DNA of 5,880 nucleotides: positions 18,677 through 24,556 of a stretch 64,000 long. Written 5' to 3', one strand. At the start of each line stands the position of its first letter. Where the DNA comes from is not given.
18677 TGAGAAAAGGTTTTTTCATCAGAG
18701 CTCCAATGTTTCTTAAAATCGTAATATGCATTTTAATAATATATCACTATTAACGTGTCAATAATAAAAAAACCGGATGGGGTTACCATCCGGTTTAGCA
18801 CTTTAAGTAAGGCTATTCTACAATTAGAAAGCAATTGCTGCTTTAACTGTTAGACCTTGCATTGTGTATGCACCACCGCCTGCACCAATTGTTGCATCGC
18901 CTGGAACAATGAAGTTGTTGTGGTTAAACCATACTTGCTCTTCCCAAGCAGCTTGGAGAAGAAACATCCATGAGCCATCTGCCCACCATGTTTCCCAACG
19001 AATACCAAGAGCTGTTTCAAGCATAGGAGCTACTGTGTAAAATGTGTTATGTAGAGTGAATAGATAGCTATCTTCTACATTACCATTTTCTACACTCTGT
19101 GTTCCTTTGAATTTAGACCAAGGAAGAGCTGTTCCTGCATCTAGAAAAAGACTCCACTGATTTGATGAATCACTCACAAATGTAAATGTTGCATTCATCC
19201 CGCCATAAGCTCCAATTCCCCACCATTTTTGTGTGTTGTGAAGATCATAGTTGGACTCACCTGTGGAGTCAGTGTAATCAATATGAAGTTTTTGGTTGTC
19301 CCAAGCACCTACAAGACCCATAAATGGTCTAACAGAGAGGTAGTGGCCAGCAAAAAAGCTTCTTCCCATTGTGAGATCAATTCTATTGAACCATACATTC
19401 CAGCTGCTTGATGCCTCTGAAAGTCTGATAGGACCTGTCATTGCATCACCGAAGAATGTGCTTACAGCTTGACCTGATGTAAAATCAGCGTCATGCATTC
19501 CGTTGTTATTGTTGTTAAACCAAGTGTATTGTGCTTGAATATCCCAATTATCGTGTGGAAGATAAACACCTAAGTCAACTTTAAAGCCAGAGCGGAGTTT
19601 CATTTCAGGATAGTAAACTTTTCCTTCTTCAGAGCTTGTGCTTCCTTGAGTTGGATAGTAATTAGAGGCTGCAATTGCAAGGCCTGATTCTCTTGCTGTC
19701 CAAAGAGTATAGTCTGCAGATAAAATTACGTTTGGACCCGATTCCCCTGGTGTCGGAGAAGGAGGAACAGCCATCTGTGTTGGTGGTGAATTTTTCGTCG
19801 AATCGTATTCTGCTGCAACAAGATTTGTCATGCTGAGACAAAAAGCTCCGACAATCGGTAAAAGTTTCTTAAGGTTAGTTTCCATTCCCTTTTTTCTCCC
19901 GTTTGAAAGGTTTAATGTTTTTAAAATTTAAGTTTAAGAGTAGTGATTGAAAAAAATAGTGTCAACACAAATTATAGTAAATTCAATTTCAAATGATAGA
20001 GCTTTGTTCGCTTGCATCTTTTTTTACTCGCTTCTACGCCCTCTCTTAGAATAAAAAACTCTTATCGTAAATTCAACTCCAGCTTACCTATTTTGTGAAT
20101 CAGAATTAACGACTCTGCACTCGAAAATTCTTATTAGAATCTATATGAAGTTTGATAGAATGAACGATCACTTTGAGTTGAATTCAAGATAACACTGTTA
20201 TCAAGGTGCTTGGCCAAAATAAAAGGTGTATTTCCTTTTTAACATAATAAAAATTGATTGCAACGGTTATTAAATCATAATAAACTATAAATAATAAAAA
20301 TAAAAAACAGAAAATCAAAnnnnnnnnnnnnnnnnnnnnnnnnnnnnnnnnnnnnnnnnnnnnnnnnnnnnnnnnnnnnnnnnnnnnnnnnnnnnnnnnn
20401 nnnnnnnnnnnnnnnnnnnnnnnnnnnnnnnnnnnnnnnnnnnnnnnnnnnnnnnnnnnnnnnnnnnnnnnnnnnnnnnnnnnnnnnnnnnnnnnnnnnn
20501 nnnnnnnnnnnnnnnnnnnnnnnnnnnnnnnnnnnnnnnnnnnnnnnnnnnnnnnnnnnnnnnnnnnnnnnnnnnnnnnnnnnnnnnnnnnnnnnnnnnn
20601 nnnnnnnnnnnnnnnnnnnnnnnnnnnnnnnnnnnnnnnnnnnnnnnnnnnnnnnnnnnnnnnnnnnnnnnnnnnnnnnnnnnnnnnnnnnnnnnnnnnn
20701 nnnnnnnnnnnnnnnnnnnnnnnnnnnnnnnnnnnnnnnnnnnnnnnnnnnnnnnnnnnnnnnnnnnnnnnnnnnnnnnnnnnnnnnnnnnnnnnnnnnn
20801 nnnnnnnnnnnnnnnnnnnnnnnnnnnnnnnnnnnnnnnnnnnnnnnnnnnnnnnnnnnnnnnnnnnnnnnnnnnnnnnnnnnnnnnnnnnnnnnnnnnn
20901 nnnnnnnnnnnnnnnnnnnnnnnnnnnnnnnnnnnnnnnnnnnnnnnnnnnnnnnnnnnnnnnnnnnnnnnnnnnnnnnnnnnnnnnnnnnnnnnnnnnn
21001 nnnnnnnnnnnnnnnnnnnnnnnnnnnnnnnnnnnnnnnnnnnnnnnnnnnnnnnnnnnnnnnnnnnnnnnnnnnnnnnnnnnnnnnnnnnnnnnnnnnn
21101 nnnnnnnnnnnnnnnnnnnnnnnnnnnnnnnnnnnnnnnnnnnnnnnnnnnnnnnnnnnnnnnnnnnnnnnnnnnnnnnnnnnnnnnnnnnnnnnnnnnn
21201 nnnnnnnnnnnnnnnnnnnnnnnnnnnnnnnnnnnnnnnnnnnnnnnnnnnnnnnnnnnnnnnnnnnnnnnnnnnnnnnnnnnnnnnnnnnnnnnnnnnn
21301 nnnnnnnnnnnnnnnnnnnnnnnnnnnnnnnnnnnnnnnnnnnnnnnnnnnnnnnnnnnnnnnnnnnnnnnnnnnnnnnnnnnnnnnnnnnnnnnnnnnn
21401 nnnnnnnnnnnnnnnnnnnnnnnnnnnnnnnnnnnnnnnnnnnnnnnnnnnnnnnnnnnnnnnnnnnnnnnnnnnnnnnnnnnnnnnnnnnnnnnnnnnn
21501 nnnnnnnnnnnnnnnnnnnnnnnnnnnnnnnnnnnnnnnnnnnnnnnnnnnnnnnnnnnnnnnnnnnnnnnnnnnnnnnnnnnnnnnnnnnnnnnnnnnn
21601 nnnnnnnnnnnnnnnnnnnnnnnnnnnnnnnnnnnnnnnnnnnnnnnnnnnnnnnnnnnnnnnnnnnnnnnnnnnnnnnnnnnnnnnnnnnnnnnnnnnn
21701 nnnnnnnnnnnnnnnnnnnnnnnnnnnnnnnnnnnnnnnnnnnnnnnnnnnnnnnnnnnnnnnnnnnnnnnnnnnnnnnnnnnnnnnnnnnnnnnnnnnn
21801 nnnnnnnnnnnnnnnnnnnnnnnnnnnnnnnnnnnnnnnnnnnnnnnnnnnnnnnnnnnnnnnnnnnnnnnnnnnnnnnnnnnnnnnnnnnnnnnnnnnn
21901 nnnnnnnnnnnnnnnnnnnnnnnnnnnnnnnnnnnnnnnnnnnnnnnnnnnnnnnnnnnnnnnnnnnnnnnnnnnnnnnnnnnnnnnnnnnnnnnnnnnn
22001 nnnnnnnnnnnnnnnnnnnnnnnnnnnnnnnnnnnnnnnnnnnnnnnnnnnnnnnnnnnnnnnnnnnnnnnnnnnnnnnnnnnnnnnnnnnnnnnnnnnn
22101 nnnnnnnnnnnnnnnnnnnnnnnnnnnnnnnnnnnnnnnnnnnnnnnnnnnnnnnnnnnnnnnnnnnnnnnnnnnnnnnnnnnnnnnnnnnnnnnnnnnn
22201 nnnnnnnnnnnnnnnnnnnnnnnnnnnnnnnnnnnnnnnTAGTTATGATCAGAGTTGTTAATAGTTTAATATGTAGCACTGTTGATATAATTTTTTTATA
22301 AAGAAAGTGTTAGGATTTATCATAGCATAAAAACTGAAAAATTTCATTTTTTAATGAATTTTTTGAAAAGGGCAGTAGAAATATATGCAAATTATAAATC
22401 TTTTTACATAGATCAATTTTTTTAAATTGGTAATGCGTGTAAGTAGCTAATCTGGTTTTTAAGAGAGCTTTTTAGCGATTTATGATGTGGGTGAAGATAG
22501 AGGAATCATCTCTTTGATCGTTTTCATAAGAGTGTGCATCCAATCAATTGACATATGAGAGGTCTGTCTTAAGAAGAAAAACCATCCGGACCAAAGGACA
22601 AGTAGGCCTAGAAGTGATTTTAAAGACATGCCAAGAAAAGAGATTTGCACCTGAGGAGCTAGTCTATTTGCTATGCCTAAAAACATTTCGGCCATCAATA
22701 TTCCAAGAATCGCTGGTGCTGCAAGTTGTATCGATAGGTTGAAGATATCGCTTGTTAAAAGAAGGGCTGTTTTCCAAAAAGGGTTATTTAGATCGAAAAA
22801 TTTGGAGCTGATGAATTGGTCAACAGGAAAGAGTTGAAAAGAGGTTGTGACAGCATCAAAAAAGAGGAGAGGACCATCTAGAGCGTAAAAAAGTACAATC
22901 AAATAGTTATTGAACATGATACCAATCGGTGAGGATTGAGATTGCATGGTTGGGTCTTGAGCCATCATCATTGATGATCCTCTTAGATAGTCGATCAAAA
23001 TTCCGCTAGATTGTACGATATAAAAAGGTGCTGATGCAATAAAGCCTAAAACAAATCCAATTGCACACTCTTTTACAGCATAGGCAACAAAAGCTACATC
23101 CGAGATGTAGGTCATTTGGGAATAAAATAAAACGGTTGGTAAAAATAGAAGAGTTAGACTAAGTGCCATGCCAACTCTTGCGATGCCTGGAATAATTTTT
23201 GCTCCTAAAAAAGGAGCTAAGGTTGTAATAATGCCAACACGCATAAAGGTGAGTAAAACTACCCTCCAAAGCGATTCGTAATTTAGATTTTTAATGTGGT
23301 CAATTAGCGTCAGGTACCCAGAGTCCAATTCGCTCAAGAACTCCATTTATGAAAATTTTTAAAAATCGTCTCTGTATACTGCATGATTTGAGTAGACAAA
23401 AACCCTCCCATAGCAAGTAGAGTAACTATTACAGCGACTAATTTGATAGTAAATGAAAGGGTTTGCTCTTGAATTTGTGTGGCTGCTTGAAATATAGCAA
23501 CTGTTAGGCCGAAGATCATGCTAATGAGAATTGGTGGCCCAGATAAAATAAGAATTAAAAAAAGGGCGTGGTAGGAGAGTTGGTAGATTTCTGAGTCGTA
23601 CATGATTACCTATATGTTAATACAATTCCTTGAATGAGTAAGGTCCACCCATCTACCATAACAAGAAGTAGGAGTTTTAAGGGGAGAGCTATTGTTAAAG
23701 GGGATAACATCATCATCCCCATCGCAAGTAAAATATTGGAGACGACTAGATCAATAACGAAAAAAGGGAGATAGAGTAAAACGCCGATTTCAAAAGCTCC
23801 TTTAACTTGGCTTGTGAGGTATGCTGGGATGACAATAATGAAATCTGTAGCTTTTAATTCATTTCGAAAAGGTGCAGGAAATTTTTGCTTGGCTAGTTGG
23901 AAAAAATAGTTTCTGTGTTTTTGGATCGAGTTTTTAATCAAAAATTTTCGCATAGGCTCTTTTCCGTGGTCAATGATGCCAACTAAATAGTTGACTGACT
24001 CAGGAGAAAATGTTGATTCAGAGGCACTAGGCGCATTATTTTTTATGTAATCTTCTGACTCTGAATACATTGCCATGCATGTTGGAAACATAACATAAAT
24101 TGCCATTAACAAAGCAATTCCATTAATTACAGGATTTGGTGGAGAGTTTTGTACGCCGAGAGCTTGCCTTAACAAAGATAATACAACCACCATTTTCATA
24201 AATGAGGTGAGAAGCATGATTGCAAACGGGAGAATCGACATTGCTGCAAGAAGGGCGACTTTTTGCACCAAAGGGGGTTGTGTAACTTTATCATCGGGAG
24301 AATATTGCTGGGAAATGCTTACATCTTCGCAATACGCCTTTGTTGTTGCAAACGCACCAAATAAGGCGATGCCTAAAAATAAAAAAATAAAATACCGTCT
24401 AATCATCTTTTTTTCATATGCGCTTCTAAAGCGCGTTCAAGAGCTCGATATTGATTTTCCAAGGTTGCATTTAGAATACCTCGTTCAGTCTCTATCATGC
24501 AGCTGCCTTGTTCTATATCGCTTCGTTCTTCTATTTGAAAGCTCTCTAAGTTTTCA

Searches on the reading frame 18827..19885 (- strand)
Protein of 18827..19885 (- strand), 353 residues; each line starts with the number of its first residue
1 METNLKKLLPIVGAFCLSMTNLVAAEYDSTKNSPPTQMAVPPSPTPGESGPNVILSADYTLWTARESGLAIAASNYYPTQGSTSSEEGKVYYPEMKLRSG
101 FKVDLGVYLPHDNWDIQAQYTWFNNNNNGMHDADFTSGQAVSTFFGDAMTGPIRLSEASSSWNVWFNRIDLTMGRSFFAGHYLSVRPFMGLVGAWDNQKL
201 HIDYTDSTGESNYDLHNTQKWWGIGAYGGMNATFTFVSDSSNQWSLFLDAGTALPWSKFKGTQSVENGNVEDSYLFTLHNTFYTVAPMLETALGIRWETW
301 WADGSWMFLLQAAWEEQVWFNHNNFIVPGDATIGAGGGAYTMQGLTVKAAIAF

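Call 75: search_protein_families(library=pfam, max_evalue=0.001, proteins=[window:18827-19885:-])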
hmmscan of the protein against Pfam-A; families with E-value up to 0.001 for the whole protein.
window:18827-19885:- (353 aa): 1 family
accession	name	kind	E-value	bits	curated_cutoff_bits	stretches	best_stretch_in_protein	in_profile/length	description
PF05150.18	Legionella_OMP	-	2e-20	73.4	25.4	1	75-350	26-278/281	Legionella pneumophila major outer membrane protein precursor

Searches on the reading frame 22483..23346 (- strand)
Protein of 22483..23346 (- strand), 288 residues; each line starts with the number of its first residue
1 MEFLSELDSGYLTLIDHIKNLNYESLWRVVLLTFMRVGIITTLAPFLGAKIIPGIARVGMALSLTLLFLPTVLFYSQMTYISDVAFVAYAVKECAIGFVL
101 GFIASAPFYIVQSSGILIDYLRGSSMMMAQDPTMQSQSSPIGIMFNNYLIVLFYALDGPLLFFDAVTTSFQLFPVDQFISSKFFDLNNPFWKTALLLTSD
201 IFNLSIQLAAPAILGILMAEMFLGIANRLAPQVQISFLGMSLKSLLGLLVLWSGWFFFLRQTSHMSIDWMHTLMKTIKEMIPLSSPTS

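Call 75: search_protein_families(library=pfam, max_evalue=0.001, proteins=[window:22483-23346:-])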
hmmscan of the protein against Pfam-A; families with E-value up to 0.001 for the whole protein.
window:22483-23346:- (288 aa): 1 family
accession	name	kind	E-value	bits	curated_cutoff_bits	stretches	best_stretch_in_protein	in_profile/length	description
PF01311.25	Bac_export_1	-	2.1e-49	168.7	27.8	1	29-264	3-225/230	Bacterial export proteins, family 1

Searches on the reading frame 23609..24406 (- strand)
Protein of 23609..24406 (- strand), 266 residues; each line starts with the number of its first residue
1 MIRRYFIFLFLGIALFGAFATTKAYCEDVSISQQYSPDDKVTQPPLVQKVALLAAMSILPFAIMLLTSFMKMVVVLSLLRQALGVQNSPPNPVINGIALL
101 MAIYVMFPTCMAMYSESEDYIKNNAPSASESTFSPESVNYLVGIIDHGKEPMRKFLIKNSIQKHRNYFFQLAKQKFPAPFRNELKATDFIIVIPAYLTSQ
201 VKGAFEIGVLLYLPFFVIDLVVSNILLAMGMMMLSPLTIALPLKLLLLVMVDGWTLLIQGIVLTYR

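Call 75: search_protein_families(library=pfam, max_evalue=0.001, proteins=[window:23609-24406:-])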
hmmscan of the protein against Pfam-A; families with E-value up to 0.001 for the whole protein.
window:23609-24406:- (266 aa): 1 family
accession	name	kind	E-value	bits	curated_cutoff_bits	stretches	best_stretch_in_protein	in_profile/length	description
PF00813.25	FliP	-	4.1e-63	213.2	26.9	1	52-260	1-190/191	FliP family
